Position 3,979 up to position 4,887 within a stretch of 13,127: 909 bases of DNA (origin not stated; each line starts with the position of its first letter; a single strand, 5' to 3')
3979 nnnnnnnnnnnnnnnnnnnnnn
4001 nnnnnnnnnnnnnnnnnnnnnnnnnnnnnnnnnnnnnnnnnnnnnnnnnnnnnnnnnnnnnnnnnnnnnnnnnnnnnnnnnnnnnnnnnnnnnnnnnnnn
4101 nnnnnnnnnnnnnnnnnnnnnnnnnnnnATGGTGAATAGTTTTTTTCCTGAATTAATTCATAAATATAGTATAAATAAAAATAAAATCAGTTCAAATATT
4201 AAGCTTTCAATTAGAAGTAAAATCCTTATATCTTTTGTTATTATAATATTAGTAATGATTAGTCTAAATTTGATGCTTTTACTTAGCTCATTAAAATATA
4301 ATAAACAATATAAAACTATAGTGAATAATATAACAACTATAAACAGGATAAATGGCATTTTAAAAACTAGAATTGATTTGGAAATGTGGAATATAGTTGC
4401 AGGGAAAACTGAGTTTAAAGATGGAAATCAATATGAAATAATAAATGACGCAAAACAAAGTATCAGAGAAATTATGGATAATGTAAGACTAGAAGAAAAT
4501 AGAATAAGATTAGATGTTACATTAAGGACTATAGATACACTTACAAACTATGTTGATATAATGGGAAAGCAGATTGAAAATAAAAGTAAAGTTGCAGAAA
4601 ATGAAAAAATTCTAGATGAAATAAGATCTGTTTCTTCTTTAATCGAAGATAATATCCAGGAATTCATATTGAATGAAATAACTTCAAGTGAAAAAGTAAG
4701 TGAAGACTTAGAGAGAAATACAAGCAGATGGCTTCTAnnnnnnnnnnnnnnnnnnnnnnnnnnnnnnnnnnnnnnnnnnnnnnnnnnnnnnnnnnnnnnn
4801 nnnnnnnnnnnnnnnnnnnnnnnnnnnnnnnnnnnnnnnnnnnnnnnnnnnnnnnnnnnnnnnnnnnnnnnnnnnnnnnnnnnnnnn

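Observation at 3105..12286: Three-component sugar sensor (anchored binding protein + YesM/LytS kinase + YesN/AraC regulator) beside a two-permease ABC transporter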

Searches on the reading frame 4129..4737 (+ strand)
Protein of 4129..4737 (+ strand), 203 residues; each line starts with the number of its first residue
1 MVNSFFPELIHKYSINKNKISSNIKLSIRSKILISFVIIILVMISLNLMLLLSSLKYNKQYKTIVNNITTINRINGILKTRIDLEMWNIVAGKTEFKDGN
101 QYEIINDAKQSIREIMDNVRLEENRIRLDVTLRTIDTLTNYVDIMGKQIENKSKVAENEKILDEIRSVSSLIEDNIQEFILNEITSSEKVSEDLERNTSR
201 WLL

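Call 24: find_related_loci(query=A1, collection=genome_contigs, flank=10000)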
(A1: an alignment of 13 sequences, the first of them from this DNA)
Query A1 (203 aa) in genome_contigs; peptide patterns used: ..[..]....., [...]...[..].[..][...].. (x = any residue, [..] = any of these).
308 stretches matched a pattern; 182 encode a relative of the query (tblastn E <= 1e-3); the best 80 are kept; 80 distinct loci.
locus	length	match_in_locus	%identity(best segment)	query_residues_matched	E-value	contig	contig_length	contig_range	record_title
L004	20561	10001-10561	60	16-202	1e-70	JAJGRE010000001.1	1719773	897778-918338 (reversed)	Calditrichales bacterium MX18-03 contig1_1719773bp, whole genome shotgun sequence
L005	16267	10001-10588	56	6-203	4e-67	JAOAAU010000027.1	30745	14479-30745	MAG: Clostridia bacterium isolate SKW158 k141_158457, whole genome shotgun sequence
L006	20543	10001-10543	59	23-203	5e-65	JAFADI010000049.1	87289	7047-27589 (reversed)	MAG: Bacillota bacterium isolate OH_SBB_72 k127_51695, whole genome shotgun sequence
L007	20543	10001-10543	61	23-203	1e-63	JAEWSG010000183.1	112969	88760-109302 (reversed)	MAG: Bacillota bacterium isolate OH_SBrB_95 k127_868478, whole genome shotgun sequence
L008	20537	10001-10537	55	25-203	1e-63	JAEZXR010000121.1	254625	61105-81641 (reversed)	MAG: Bacillota bacterium isolate OH_PFB_209 k127_1053303, whole genome shotgun sequence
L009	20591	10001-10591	53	5-203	7e-62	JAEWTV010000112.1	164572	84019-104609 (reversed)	MAG: Bacillota bacterium isolate OH_SDB_158 k127_22493, whole genome shotgun sequence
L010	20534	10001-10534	60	26-203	7e-62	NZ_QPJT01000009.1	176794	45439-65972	Anaerobacterium chartisolvens strain DSM 27016 Ga0244570_109, whole genome shotgun sequence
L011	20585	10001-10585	59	12-203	2e-61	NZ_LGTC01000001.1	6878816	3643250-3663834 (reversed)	Pseudobacteroides cellulosolvens ATCC 35603 = DSM 2933 ctg1, whole genome shotgun sequence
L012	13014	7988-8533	56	22-203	7e-62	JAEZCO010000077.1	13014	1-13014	MAG: Bacillota bacterium isolate OH_CBrB_255 k127_919094, whole genome shotgun sequence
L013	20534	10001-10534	58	26-203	4e-57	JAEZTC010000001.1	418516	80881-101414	MAG: Bacillota bacterium isolate OH_PDB_31 k127_1637487, whole genome shotgun sequence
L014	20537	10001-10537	47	7-189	6e-55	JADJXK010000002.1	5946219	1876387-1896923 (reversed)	MAG: Candidatus Leptofilum proximum isolate Kalu_MAXAC.106v2 tig00100734-10-59431720, whole genome shotgun sequence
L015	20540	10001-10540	47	22-201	1e-54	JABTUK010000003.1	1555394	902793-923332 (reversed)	MAG: Anaerolineales bacterium isolate H5_CFX5 seq003, whole genome shotgun sequence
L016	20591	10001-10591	47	3-203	1e-54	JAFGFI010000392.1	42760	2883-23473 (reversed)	MAG: Anaerolineae bacterium isolate Zod_Metabat.1307 k87_11345199, whole genome shotgun sequence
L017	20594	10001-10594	47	2-203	2e-54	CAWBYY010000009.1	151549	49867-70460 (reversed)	MAG: uncultured Chloroflexia bacterium isolate MFD09779.bin.1.115 genome assembly, contig: contig_74400, whole genome sh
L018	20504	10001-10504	49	22-189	3e-54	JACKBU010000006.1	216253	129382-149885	MAG: Ardenticatenaceae bacterium isolate HK-STAS-CHLO-29 HK-STAS-CHLO-29_6, whole genome shotgun sequence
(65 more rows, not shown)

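Call 39: search_protein_families(library=ncbifam, proteins=[L011:14515-16044:+, L011:16093-17793:+, L011:17801-18487:+, L009:7182-8675:+, L009:18344-19867:+, L009:13393-14400:+], max_evalue=1e-20)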
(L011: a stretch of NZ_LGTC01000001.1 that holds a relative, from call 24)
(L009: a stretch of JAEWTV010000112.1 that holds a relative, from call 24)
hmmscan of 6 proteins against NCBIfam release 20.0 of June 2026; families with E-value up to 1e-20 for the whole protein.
L011:14515-16044:+ (510 aa): 0 families

L011:16093-17793:+ (567 aa): 7 families
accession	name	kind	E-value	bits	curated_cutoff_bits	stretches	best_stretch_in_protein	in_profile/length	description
TIGR01234.1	L-ribulokinase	equivalog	2.8e-237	788.8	583.25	1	4-542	1-534/536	ribulokinase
NF003154.0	PRK04123.1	equivalog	1.8e-233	776.3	428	1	2-553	2-553/554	ribulokinase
TIGR01315.1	5C_CHO_kinase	subfamily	7.9e-63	213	408.7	1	6-533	2-533/541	FGGY family pentulose kinase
TIGR01312.1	XylB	equivalog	2.3e-43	148.4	380.25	1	7-533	1-479/481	xylulokinase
NF008187.0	PRK10939.1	equivalog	2.1e-35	122.3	528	1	2-533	2-499/521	autoinducer-2 kinase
TIGR01311.1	glycerol_kin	equivalog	8.3e-22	77.2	590.35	0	394-528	356-484/496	glycerol kinase GlpK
NF000756.0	PRK00047.1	subfamily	1.5e-21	76.3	498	0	394-530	358-487/502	glycerol kinase GlpK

L011:17801-18487:+ (229 aa): 10 families
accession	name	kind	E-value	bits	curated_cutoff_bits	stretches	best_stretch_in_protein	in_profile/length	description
TIGR00760.1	araD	equivalog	1.9e-116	387.1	389.1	1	1-228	1-228/228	L-ribulose-5-phosphate 4-epimerase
NF009003.0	PRK12348.1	subfamily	1.9e-113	377.7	331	1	2-228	1-227/228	L-ribulose-5-phosphate 4-epimerase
NF006047.0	PRK08193.1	subfamily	8.4e-113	375.6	257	1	1-228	1-230/231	L-ribulose-5-phosphate 4-epimerase AraD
NF009002.0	PRK12347.1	subfamily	3.3e-105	350.4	386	1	1-228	1-231/231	L-ribulose-5-phosphate 4-epimerase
NF009625.0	PRK13145.1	equivalog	4.7e-97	324.1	369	1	2-228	5-233/235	L-ribulose-5-phosphate 4-epimerase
NF009691.0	PRK13213.1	equivalog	6e-93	310.5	489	1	1-228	1-231/231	L-ribulose-5-phosphate 4-epimerase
NF005123.0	PRK06557.1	subfamily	1.4e-60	204.8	251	1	1-220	8-217/223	L-ribulose-5-phosphate 4-epimerase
NF004527.0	PRK05874.1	equivalog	6.4e-24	84.7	308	1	5-200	7-192/218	L-fuculose-phosphate aldolase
NF053831.1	RU1PAldHalo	equivalog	4.3e-23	81.9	300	1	3-199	3-184/208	ribulose-1-phosphate aldolase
NF005302.0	PRK06833.1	equivalog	5.5e-22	78.3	264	1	2-199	3-188/214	L-fuculose-phosphate aldolase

L009:7182-8675:+ (498 aa): 0 families

L009:18344-19867:+ (508 aa): 0 families

L009:13393-14400:+ (336 aa): 1 family
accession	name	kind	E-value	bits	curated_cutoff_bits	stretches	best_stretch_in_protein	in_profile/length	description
NF041827.1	YtfQ_transport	equivalog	8e-41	140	510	1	40-334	19-315/320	galactofuranose ABC transporter, galactofuranose-binding protein YtfQ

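Call 46: predict_structure(alignment_id=A1)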
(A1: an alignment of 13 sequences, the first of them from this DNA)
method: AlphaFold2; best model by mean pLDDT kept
length: 203 residues; sequences in the alignment: 13
mean_pLDDT: 84.5   pTM: 0.67
mean pLDDT of the five models: 84.5, 83.9, 81.7, 81.7, 79.9
residues with pLDDT >= 90: 88; 70-90: 89; 50-70: 11; < 50: 15
segments of 3 or more residues with pLDDT < 50: 1-5, 16-19, 21-23
pLDDT, mean of each block of 10 residues (from residue 1): 48 49 63 89 90 88 90 87 90 89 94 91 91 95 92 89 93 92 87 85 78
secondary structure, 60 per line:
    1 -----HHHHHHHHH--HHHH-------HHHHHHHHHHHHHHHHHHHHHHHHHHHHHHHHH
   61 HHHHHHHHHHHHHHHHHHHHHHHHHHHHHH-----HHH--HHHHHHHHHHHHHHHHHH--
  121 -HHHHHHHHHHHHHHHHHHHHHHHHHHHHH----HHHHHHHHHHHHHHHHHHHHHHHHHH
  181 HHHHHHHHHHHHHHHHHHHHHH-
elements in order: H6-14 H17-20 H28-90 H101-118 H122-150 H155-202

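Call 49: fold_search(model_id=the predicted structure, library=pdb)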
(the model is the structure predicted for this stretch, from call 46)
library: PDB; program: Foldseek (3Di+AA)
matches with E <= 10: 801; with E <= 0.001: 0
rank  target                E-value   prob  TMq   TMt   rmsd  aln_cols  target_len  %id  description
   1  5xsj_L                2.2e-03  1.00  0.53  0.86   2.2       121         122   17  XylFII-LytSN complex (released 2017-08-02)
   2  6s1a_A                9.2e-03  1.00  0.38  0.51   5.5       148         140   14  Ligand binding domain of the P. putida receptor PcaY_PP (released 2020-10-21)
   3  5xsd_L                1.5e-02  1.00  0.53  0.86   2.0       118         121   17  XylFII-LytSN complex mutant - D103A (released 2017-08-02)
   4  4k0d_B                1.7e-02  1.00  0.54  0.73   3.6       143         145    6  Periplasmic sensor domain of sensor histidine kinase, Adeh_2942 (released 2013-06-12)
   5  4k0d_A                2.7e-02  1.00  0.54  0.74   3.7       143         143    6  Periplasmic sensor domain of sensor histidine kinase, Adeh_2942 (released 2013-06-12)
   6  6s18_B                2.7e-02  1.00  0.41  0.57   4.9       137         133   12  Ligand binding domain of the P. putida receptor PcaY_PP in complex with glycerol (released 2020-10-21)
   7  6s38_B                2.7e-02  1.00  0.42  0.57   5.0       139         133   12  Ligand binding domain of the P. putida receptor PcaY_PP in complex with quinate (released 2020-10-21)
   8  5v54_B                3.4e-02  1.00  0.47  0.27   4.7       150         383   11  Crystal structure of 5-HT1B receptor in complex with methiothepin (released 2018-02-07)
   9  6s37_A                3.5e-02  1.00  0.43  0.57   5.0       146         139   13  Ligand binding domain of the P. putida receptor PcaY_PP in complex with salicylic acid (released 2020-10-21)
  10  6s18_A                3.5e-02  1.00  0.43  0.56   5.2       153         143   12  Ligand binding domain of the P. putida receptor PcaY_PP in complex with glycerol (released 2020-10-21)
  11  6s33_B                3.9e-02  1.00  0.42  0.58   5.0       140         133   12  Ligand binding domain of the P. putida receptor PcaY_PP in complex with Protocatechuate (released 2020-10-21)
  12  8bsa_B                5.3e-02  1.00  0.60  0.75   3.1       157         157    8  Vc1313-LBD bound to D-arginine (released 2023-06-07)
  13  5l7d_B                5.6e-02  0.98  0.34  0.15   6.1       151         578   11  Structure of human Smoothened in complex with cholesterol (released 2016-07-20)
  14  6w6x_A                5.9e-02  1.00  0.37  0.56   8.2       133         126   11  Crystal Structure of ABLE Apo-protein (released 2020-08-26)
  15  1u6h_A                5.9e-02  0.98  0.32  0.27   7.8       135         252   14  Vinculin head (0-258) in complex with the talin vinculin binding site 2 (849-879) (released 2005-01-18)
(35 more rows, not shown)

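Call 61: search_solved_structures(query=A1, max_evalue=10, show_alignments=2)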
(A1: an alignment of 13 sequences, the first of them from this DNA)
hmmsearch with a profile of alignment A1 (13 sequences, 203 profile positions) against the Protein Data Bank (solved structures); distinct sequences matched with E-value up to 10: 5.
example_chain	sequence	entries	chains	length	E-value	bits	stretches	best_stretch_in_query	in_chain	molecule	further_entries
1r0d_A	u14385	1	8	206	0.54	12.7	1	104-142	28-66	Huntingtin Interacting Protein 12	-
8fit_A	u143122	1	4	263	1.4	11.4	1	106-198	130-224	cs074A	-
9nzg_A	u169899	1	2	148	1.6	11.2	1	105-174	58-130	De novo designed protein, EPIC Q51N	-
9nze_A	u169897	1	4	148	1.6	11.2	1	105-174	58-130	De novo designed protein, EPIC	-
6y07_A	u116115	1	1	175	8.9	8.8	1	103-177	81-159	sohair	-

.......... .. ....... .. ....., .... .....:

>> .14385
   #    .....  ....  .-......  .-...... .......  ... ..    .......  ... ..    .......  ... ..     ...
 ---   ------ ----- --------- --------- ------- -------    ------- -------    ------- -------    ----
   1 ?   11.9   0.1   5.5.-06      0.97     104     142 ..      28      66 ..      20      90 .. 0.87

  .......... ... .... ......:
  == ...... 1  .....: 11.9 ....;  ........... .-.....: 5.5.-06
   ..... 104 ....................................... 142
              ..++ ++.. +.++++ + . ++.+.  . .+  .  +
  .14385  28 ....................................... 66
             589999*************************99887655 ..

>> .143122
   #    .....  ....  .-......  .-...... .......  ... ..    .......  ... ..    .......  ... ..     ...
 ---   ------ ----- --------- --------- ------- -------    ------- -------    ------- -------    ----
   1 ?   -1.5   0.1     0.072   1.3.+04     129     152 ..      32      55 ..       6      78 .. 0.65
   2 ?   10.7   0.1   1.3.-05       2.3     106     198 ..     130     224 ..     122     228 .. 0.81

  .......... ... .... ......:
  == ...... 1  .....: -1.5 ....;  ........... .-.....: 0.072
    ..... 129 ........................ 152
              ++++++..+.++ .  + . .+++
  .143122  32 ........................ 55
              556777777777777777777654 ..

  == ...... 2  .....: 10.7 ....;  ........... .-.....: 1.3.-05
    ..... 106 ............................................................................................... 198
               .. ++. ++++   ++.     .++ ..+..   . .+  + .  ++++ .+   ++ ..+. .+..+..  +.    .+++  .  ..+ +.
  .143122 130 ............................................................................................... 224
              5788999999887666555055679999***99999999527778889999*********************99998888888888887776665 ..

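Call 66: search_protein_families(library=pfam, proteins=[L011:14515-16044:+, L009:7182-8675:+], max_evalue=0.001)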
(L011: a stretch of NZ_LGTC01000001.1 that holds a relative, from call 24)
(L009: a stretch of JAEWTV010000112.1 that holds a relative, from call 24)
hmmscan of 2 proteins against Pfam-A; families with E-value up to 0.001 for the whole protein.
L011:14515-16044:+ (510 aa): 1 family
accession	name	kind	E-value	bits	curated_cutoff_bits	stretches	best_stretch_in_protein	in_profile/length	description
PF02952.23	Fucose_iso_C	-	2e-23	83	29.3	1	365-491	2-138/143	L-fucose isomerase, C-terminal domain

L009:7182-8675:+ (498 aa): 1 family
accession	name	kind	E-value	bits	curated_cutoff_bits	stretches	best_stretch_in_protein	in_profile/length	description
PF02952.23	Fucose_iso_C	-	5.7e-29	101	29.3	1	353-479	2-138/143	L-fucose isomerase, C-terminal domain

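Call 68: search_protein_families(library=pfam, proteins=[L011:80-1972:+, L011:2479-3720:+, L011:13313-14443:+, L011:18891-20534:+], max_evalue=0.0001)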
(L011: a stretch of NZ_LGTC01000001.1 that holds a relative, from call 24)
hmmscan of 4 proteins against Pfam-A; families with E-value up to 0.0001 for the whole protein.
L011:80-1972:+ (631 aa): 8 families
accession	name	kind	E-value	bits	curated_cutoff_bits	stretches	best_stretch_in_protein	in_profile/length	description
PF14200.12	RicinB_lectin_2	-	1.2e-30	106.5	25.6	2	82-157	11-87/89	Ricin-type beta-trefoil lectin domain-like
PF00652.28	Ricin_B_lectin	-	3.4e-13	50.3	29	1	85-216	2-126/126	Ricin-type beta-trefoil lectin domain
PF03150.19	CCP_MauG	-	7.8e-08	33.5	25.6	0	335-405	7-79/149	Di-haem cytochrome c peroxidase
PF00404.24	Dockerin_1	-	9.3e-08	32.6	22.9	1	574-627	2-56/57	Dockerin type I domain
PF00034.26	Cytochrom_C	-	2.4e-07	32.4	21.3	0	351-432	11-90/90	Cytochrome c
PF21419.2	RoxA-like_Cyt-c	-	7e-07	29.1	26.7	1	492-522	2-32/39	RoxA-like, cytochrome c-like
PF14495.11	Cytochrom_C550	-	1.4e-05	25.3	27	0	447-549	24-122/136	Cytochrome c-550 domain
PF13442.11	Cytochrome_CBB3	-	7.9e-05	23.3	27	0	448-546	2-68/68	Cytochrome C oxidase, cbb3-type, subunit III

L011:2479-3720:+ (414 aa): 2 families
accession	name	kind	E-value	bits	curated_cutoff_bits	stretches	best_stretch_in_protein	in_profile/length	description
PF00404.24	Dockerin_1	-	8.2e-08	32.8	22.9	1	358-410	3-56/57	Dockerin type I domain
PF00756.26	Esterase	-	6.1e-05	23.3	22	0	69-192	9-128/251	Putative esterase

L011:13313-14443:+ (377 aa): 4 families
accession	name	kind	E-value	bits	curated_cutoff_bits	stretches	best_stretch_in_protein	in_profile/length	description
PF13377.12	Peripla_BP_3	-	4.2e-26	92.4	26.5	1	210-374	1-167/167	Periplasmic binding protein-like domain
PF00392.27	GntR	-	1.2e-15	57.4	27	1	23-84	2-63/64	Bacterial regulatory proteins, gntR family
PF00532.27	Peripla_BP_1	-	1.6e-14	54.5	22.2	1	96-351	2-262/281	Periplasmic binding proteins and sugar binding domain of LacI family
PF13407.12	Peripla_BP_4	-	5.8e-07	29.8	35.1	1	98-317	1-218/258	Periplasmic binding protein domain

L011:18891-20534:+ (548 aa): 4 families
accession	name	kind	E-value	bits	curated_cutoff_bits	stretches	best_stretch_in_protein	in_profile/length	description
PF04616.20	Glyco_hydro_43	-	5.9e-46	157.5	32.2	1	32-316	4-288/288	Glycosyl hydrolases family 43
PF03422.21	CBM_6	-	1.6e-41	141.9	28.9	1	340-461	2-125/125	Carbohydrate binding module (family 6)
PF18099.7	CBM_35_2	-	8.6e-08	32.7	23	1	356-457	14-110/112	Carbohydrate binding module (family 35)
PF00404.24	Dockerin_1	-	2e-06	28.3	22.9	1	490-538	2-51/57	Dockerin type I domain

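Call 69: search_protein_representatives(alignment_id=A1)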
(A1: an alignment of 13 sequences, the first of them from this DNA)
Query: 13 sequences, 203 profile positions. Proteins with E-value up to 0.001 (for the whole library): 467; up to 1e-10: 260; up to 1e-30: 70. The best 150 are listed.
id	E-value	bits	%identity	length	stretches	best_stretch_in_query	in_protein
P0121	2.4e-71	255.5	-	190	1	7-181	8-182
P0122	7.3e-70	250.7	-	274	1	10-201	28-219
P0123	4.5e-68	244.9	-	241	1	20-199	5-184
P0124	9.5e-67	240.5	-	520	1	6-202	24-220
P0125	2.0e-65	236.3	-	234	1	25-200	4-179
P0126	4.3e-61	222.1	-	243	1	18-169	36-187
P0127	8.7e-61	221.1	-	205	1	8-168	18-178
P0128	9.9e-61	220.9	-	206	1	7-173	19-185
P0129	9.4e-60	217.7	-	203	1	18-184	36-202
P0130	1.1e-58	214.2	-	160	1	6-149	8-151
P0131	1.2e-57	210.9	-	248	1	22-165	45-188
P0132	2.2e-57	209.9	-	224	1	6-151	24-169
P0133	9.5e-54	198.1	-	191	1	23-178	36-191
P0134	8.5e-52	191.7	-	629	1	43-202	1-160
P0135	3.4e-50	186.5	-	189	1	21-166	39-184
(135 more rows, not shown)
